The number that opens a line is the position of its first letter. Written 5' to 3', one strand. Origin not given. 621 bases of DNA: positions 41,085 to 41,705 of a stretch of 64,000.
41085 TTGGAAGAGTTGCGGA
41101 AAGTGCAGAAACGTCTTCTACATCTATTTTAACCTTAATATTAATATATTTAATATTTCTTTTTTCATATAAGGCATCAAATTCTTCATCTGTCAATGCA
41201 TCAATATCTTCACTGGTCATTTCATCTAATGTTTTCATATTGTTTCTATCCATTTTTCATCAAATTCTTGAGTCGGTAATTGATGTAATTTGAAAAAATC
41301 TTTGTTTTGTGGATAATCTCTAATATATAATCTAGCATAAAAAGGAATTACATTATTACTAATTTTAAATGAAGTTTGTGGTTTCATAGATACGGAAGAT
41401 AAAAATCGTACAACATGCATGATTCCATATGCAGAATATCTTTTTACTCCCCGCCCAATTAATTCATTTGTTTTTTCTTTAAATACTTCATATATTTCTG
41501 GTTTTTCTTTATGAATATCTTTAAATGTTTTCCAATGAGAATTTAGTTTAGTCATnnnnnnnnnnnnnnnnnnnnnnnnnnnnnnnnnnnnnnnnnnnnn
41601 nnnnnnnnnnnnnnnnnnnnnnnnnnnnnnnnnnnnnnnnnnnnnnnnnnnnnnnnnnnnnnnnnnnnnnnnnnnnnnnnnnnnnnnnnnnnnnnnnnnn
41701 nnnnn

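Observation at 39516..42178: CCA-adding enzyme (tRNA nucleotidyltransferase) split into two separately translated halves by a 1.1-kb insert carrying four small ORFs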

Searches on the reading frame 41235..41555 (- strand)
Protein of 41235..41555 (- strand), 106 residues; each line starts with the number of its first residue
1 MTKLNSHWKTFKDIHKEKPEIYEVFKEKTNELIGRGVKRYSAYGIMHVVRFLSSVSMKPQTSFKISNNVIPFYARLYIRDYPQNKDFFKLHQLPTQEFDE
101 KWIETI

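Call 3: search_protein_families(library=pfam, proteins=[window:41235-41555:-], max_evalue=0.1)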
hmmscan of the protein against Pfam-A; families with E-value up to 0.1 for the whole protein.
window:41235-41555:- (106 aa): 0 families

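Call 4: search_protein_families(library=phrogs, proteins=[window:41235-41555:-], max_evalue=0.01)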
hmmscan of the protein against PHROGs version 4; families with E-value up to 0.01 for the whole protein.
window:41235-41555:- (106 aa): 1 family
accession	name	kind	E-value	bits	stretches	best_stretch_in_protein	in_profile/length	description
phrog_13625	-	unknown function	8.1e-15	55.7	1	9-95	6-91/94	-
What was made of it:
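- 41235..41555 (-): Insert ORF i1 (106 aa), function unknown, a promiscuous small phage ORF. It is translationally coupled to the N-half. phrog_13625, E=8e-15 (call 4).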

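Call 49: search_dna_similar(query=window:41235-41555:-, collection=phages, mode=protein, max_rows=12, max_evalue=0.001)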
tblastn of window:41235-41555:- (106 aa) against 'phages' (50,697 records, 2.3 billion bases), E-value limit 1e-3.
Records with a match: 47; places in all: 47; records where one place covers at least 80% of the query: 6.
Best place of each record, by identity: <60% 47.
By first word of the organism name: Acinetobacter 23; Polaribacter 17; Mesorhizobium 2; Cyanophage 2; Pelagibacter 1; Brevundimonas 1; Roseobacter 1.
By host as written in the record: Polaribacter sp. HaHaR_3_91 11; Acinetobacter baumannii 10; Polaribacter sp. R2A056_3_33 6; - 3; Acinetobacter sp. 2; Acinetobacter baumannii Paris-B09 2; Acinetobacter baumannii Acb8/09 2; Mesorhizobium loti R7ANS 2; and 8 more.
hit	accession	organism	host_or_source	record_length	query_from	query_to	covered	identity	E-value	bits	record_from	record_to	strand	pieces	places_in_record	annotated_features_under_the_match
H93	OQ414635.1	Pelagibacter phage EXVC031P Hodr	Candidadtus Pelagibacter sp. HTCC1062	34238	4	88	80%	36.5%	3e-7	52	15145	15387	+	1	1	hypothetical protein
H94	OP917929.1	Acinetobacter phage vB_AbaP_HB01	sewage water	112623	17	93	73%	35.8%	2e-6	50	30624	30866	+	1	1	putative SSB protein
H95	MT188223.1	Acinetobacter phage vB_AbaM_D22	Acinetobacter sp.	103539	17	93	73%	35.8%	2e-6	50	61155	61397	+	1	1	hypothetical protein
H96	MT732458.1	Polaribacter phage Danklef_1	Polaribacter sp. R2A056_3_33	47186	11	92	77%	32.9%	1e-4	45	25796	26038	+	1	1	hypothetical protein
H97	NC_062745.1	Polaribacter phage Danklef_1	Polaribacter sp. R2A056_3_33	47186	11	92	77%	32.9%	1e-4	45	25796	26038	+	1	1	hypothetical protein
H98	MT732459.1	Polaribacter phage Danklef_2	Polaribacter sp. R2A056_3_33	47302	11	92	77%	32.9%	1e-4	45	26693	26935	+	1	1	hypothetical protein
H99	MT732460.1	Polaribacter phage Danklef_3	Polaribacter sp. R2A056_3_33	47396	11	92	77%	32.9%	1e-4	45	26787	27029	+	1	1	hypothetical protein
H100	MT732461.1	Polaribacter phage Danklef_4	Polaribacter sp. R2A056_3_33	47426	11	92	77%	32.9%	1e-4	45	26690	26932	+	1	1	hypothetical protein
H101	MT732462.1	Polaribacter phage Danklef_5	Polaribacter sp. R2A056_3_33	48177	11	92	77%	32.9%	1e-4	45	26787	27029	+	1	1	hypothetical protein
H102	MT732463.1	Polaribacter phage Freya_1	Polaribacter sp. HaHaR_3_91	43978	11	92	77%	32.9%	1e-4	45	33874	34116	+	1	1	hypothetical protein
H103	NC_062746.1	Polaribacter phage Freya_1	Polaribacter sp. HaHaR_3_91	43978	11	92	77%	32.9%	1e-4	45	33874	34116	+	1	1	hypothetical protein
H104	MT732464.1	Polaribacter phage Freya_2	Polaribacter sp. HaHaR_3_91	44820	11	92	77%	32.9%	1e-4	45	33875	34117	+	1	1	hypothetical protein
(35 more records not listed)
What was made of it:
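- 41235..41555 (-): Free-standing homologues occur in Pelagibacter, Acinetobacter and Polaribacter phages (call 49).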

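Call 74: search_protein_families(library=ncbifam, proteins=[window:41235-41555:-], max_evalue=0.1)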
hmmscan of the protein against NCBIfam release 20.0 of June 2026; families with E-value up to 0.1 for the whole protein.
window:41235-41555:- (106 aa): 0 families
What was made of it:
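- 41235..41555 (-): No Pfam or NCBIfam nuclease hit (calls 3, 74).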
